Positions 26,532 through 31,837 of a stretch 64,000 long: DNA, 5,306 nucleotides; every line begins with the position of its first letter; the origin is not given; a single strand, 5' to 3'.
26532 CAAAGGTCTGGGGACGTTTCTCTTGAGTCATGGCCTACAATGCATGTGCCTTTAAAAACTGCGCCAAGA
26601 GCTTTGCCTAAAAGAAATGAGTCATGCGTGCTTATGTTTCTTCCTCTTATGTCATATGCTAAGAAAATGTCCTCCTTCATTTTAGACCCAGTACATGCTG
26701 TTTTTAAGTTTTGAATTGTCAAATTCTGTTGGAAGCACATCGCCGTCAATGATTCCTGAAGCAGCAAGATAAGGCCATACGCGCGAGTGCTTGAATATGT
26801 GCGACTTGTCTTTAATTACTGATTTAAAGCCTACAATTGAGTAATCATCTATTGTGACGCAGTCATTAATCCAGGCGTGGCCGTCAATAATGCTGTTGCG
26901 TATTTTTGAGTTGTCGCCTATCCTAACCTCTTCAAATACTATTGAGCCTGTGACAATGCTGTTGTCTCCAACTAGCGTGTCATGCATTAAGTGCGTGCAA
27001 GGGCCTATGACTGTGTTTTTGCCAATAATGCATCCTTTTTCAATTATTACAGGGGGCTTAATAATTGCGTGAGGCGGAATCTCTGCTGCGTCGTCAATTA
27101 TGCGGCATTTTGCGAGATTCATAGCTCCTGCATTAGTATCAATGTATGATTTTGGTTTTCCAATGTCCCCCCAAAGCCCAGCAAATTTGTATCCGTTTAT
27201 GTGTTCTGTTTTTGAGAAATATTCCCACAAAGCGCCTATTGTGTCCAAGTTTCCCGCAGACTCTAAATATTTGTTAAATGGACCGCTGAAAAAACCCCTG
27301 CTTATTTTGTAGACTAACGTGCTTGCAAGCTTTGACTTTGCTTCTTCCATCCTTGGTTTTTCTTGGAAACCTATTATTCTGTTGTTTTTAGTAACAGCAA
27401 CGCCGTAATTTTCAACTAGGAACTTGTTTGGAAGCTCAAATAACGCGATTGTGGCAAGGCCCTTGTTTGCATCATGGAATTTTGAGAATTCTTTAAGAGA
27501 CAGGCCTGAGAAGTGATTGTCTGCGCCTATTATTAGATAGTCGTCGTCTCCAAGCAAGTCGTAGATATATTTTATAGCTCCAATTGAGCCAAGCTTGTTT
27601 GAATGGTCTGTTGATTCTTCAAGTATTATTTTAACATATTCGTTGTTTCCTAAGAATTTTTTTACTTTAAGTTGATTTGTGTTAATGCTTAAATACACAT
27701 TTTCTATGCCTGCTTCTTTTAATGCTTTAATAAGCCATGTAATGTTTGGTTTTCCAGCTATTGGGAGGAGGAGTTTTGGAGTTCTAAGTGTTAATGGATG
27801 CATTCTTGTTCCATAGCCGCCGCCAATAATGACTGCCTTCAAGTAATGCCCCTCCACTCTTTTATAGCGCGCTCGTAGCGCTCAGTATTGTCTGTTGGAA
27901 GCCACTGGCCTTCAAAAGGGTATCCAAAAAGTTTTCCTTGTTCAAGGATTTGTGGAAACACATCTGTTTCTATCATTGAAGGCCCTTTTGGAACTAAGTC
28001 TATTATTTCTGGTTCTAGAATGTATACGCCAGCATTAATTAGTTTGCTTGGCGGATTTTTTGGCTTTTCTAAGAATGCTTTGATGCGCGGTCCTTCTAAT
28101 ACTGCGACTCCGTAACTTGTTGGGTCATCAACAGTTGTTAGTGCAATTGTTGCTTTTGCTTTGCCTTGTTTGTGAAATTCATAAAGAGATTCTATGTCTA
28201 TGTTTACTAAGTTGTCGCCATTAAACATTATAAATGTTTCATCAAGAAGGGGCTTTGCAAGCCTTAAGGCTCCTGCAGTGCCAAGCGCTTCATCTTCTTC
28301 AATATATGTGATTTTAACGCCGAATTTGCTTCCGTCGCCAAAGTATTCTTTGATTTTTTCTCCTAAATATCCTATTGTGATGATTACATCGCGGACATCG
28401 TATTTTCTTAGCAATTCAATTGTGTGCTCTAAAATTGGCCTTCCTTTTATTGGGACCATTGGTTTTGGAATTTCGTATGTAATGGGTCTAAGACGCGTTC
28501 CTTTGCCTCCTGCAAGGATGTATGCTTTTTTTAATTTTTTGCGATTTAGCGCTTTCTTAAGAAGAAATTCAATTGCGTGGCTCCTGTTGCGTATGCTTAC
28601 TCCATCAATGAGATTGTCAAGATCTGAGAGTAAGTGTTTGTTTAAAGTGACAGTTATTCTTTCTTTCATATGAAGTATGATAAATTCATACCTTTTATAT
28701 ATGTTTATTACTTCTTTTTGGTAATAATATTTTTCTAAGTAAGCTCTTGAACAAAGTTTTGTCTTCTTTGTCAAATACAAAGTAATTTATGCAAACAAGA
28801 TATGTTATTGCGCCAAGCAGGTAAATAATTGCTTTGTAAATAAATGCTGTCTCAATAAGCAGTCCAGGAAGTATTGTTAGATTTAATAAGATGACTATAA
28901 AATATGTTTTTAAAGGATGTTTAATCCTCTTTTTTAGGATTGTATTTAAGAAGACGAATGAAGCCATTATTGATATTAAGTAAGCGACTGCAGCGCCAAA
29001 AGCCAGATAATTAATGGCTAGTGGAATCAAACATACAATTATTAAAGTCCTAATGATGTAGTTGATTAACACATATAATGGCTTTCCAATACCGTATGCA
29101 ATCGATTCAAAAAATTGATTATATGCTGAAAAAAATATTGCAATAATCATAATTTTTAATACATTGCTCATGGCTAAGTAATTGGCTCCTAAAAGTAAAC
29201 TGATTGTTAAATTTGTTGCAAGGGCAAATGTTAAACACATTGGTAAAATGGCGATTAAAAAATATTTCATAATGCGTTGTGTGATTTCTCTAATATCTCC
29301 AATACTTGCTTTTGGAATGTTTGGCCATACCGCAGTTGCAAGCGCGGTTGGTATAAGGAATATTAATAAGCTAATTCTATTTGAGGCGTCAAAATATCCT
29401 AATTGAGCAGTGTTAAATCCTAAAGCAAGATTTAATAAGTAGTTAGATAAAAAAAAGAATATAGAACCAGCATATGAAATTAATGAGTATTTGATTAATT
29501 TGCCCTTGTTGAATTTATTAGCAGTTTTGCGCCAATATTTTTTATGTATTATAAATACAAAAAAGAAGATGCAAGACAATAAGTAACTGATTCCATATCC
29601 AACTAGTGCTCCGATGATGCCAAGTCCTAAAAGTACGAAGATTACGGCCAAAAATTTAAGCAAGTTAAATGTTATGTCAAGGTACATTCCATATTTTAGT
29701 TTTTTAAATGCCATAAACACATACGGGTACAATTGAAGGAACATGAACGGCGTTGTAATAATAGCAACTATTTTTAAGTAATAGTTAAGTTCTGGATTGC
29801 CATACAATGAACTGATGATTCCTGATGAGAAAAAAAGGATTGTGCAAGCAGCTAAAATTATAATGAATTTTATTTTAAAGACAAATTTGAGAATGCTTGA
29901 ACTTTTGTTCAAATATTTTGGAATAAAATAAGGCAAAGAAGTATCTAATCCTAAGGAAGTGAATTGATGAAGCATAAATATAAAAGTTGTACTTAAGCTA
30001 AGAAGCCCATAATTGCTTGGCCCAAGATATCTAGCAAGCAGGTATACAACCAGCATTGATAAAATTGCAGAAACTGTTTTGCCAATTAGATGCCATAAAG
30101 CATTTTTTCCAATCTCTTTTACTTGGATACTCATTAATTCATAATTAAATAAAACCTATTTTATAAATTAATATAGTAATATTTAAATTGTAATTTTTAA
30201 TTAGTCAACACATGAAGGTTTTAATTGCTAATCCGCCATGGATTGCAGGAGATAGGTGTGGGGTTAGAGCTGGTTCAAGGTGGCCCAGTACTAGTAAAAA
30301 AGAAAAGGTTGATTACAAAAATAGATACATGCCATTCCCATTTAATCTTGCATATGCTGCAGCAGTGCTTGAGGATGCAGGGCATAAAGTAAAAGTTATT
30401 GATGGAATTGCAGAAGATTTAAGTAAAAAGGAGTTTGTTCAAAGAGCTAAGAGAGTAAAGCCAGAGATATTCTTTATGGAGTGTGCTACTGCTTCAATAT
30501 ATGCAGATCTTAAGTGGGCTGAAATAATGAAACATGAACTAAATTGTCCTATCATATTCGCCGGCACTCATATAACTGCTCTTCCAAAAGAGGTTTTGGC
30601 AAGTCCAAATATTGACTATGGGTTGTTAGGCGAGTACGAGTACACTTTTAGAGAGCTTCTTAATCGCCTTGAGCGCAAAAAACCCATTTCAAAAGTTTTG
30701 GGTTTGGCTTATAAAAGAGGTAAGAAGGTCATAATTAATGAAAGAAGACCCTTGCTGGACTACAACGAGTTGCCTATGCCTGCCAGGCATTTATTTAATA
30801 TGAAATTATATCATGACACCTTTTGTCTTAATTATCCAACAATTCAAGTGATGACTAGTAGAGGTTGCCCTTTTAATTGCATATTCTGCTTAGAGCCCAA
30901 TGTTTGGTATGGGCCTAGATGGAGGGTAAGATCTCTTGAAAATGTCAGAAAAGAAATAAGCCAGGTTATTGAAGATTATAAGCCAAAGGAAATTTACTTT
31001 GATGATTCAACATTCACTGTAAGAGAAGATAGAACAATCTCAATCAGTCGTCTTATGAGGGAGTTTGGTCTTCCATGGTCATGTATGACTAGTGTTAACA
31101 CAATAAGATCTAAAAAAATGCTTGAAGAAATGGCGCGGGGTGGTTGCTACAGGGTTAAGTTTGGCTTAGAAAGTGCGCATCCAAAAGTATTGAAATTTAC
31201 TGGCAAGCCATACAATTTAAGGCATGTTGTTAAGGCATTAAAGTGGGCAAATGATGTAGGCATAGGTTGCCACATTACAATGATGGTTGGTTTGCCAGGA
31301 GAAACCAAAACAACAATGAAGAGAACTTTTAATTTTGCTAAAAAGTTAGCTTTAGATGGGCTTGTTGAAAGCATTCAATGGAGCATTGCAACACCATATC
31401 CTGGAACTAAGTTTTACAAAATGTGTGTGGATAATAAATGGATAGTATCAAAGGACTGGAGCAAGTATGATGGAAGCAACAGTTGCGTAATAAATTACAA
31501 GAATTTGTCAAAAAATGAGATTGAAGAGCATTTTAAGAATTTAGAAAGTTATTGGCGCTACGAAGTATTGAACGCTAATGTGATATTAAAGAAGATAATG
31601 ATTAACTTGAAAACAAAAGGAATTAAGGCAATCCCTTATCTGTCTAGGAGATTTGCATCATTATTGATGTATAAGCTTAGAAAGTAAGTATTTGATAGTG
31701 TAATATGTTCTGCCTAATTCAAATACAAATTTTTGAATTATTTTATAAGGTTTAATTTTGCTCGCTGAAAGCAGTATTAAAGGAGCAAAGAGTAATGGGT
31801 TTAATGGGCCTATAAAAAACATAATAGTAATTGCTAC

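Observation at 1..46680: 46-kb glycosylation super-locus with eight GT-C-type polytopic enzymes, suggesting glycan assembly largely on the outer membrane face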

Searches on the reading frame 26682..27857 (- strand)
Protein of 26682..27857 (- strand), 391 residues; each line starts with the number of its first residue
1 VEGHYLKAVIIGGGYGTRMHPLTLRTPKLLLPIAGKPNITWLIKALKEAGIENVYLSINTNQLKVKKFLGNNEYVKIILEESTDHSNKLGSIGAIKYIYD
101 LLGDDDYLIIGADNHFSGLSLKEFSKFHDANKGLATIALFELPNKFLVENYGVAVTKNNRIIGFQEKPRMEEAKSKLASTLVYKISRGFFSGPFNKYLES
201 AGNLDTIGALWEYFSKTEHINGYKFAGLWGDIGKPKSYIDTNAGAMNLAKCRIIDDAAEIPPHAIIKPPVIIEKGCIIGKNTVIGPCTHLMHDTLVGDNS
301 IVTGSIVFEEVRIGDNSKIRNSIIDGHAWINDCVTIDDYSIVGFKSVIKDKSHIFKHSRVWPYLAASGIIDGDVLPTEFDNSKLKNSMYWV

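Call 5: search_protein_families(library=pfam, proteins=[window:26682-27857:-], max_evalue=0.00001)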
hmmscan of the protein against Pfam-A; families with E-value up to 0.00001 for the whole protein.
window:26682-27857:- (391 aa): 5 families
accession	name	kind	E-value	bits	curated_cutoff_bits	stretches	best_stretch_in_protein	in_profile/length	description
PF00483.29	NTP_transferase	-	6.5e-31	108.2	21.2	1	7-243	1-240/245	Nucleotidyl transferase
PF25084.1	LbH_EIF2B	-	7.4e-13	48.9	54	1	260-353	12-104/105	EIF2B subunit epsilon LbH domain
PF00132.30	Hexapep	-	1.1e-11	44.4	27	0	275-302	1-28/36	Bacterial transferase hexapeptide (six repeats)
PF12804.13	NTP_transf_3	-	3.3e-08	34.3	27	1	8-92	1-76/160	MobA-like NTP transferase domain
PF24894.1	Hexapep_GlmU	-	2.3e-07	31.3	23.3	1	271-336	20-83/104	GlmU-like, C-terminal hexapeptide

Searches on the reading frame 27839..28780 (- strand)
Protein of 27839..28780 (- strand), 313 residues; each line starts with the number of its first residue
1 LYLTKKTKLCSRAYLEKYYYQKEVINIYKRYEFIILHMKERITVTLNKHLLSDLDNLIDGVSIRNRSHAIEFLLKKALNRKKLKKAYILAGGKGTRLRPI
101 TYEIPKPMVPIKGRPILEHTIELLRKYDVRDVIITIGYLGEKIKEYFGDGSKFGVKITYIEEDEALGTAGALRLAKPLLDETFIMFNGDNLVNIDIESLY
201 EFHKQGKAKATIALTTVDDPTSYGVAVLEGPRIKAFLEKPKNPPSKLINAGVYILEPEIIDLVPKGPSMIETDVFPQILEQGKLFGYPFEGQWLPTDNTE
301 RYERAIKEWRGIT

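Call 5: search_protein_families(library=pfam, proteins=[window:27839-28780:-], max_evalue=0.00001)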
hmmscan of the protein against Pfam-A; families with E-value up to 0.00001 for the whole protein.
window:27839-28780:- (313 aa): 2 families
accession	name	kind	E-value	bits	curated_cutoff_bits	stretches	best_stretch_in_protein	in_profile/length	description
PF00483.29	NTP_transferase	-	2.6e-47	161.9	21.2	1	85-303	1-236/245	Nucleotidyl transferase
PF12804.13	NTP_transf_3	-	7.8e-11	42.8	27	1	86-177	1-81/160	MobA-like NTP transferase domain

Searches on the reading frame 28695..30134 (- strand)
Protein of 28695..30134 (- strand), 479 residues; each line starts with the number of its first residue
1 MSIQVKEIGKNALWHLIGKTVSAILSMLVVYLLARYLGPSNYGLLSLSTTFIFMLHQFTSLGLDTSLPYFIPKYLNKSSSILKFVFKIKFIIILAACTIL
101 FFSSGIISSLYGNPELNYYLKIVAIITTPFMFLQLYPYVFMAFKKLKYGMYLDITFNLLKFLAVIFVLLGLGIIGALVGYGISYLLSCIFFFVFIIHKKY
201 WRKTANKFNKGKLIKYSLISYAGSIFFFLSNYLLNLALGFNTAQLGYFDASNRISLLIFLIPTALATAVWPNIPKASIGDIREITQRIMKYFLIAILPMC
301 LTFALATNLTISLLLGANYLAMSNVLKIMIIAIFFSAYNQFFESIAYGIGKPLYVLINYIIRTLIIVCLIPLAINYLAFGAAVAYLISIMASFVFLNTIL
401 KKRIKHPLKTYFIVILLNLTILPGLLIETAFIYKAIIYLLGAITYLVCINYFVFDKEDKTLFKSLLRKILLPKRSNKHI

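Call 5: search_protein_families(library=pfam, proteins=[window:28695-30134:-], max_evalue=0.00001)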
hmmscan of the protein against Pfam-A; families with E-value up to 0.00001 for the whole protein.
window:28695-30134:- (479 aa): 2 families
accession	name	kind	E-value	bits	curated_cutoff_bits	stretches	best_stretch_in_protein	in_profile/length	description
PF01943.22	Polysacc_synt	-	1.3e-23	84.3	28.2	1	9-275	2-272/274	Polysaccharide biosynthesis protein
PF13440.11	Polysacc_synt_3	-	2.5e-20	73.4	23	1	32-323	1-292/293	Polysaccharide biosynthesis protein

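Call 43: search_protein_families(library=ncbifam, proteins=[window:28695-30134:-], max_evalue=0.00001)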
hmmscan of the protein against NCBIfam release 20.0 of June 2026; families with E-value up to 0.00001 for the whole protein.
window:28695-30134:- (479 aa): 0 families

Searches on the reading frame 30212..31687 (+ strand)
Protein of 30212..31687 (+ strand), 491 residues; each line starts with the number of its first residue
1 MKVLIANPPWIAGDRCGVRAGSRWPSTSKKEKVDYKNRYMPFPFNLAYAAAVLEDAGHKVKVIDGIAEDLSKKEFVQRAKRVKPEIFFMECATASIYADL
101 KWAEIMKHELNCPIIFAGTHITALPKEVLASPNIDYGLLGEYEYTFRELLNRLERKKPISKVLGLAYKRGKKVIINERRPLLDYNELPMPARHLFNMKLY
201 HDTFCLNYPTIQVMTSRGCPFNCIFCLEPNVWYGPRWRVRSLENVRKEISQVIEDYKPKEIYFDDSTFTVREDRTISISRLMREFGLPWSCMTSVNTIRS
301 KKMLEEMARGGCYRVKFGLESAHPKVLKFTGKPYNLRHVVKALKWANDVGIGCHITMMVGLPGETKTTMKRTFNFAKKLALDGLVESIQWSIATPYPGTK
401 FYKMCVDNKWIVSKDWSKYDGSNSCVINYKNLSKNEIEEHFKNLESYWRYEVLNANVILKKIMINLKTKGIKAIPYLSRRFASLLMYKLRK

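Call 5: search_protein_families(library=pfam, proteins=[window:30212-31687:+], max_evalue=0.00001)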
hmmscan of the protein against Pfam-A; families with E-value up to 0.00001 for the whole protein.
window:30212-31687:+ (491 aa): 2 families
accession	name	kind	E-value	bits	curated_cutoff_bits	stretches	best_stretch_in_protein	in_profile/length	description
PF04055.27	Radical_SAM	-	5.2e-26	92.2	29.5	1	215-376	3-166/166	Radical SAM superfamily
PF02310.24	B12-binding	-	7.1e-15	55.3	32.1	1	43-150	14-121/121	B12 binding domain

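Call 43: search_protein_families(library=ncbifam, proteins=[window:30212-31687:+], max_evalue=0.00001)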
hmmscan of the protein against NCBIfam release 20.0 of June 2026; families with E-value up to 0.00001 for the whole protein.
window:30212-31687:+ (491 aa): 19 families
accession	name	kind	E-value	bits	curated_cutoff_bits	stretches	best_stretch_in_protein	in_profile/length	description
TIGR03471.1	HpnJ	equivalog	2.8e-71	240.8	577.6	1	1-463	1-447/472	hopanoid biosynthesis associated radical SAM protein HpnJ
TIGR02026.1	BchE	equivalog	6e-41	140.8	481.35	1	43-445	22-424/497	magnesium-protoporphyrin IX monomethyl ester anaerobic oxidative cyclase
NF038361.1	rSAM_Sden_1168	equivalog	1.1e-40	139.7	575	1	43-444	85-511/560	Sden_1168 family B12-binding radical SAM P-methyltransferase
TIGR04072.2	rSAM_ladder_B12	equivalog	2.2e-36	125.4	360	1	38-408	13-375/443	lipid biosynthesis B12-binding/radical SAM protein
NF050148.1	rSAM_ApyD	equivalog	7.4e-34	117.1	750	1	50-483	32-468/645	RiPP biosynthesis radical SAM protein ApyD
TIGR04479.1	bcpD_PhpK_rSAM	subfamily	2.8e-30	105.2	600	1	143-380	181-410/504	PhpK family radical SAM P-methyltransferase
TIGR04013.1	B12_SAM_MJ_1487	hypoth_equivalog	2e-27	96.1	251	2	67-254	26-194/382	TIGR04013 family B12-binding domain/radical SAM domain-containing protein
NF033070.1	rSAM_AprD4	equivalog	2.7e-27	95.8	500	1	183-442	169-425/456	AprD4 family radical SAM diol-dehydratase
TIGR04367.1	HpnR_B12_rSAM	equivalog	2.3e-25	89.1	650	1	43-421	22-387/490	hopanoid C-3 methylase HpnR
TIGR04014.1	B12_SAM_MJ_0865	equivalog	3.7e-24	85.3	360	1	62-407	16-360/434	methyl-coenzyme M reductase glutamine C-methyltransferase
TIGR04385.1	B12_rSAM_cofa1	equivalog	8e-23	81.3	450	1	111-379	99-364/438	B12 lower ligand biosynthesis radical SAM protein BzaD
TIGR04295.1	B12_rSAM_oligo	hypoth_equivalog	4.3e-22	78.4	400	1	36-322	18-304/422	TIGR04295 family B12-binding domain-containing radical SAM protein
TIGR04190.1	B12_SAM_Ta0216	equivalog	3.7e-20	72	500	1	42-380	36-395/554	TIGR04190 family B12-binding domain/radical SAM domain protein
TIGR03975.1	rSAM_ocin_1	subfamily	2e-19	69.5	281.85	1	131-375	179-426/606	RiPP maturation radical SAM C-methyltransferase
NF040546.1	rSAM_CUAEP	equivalog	4.4e-18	65.2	500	1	43-393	13-355/468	CUAEP/CCAEP-tail radical SAM (seleno)protein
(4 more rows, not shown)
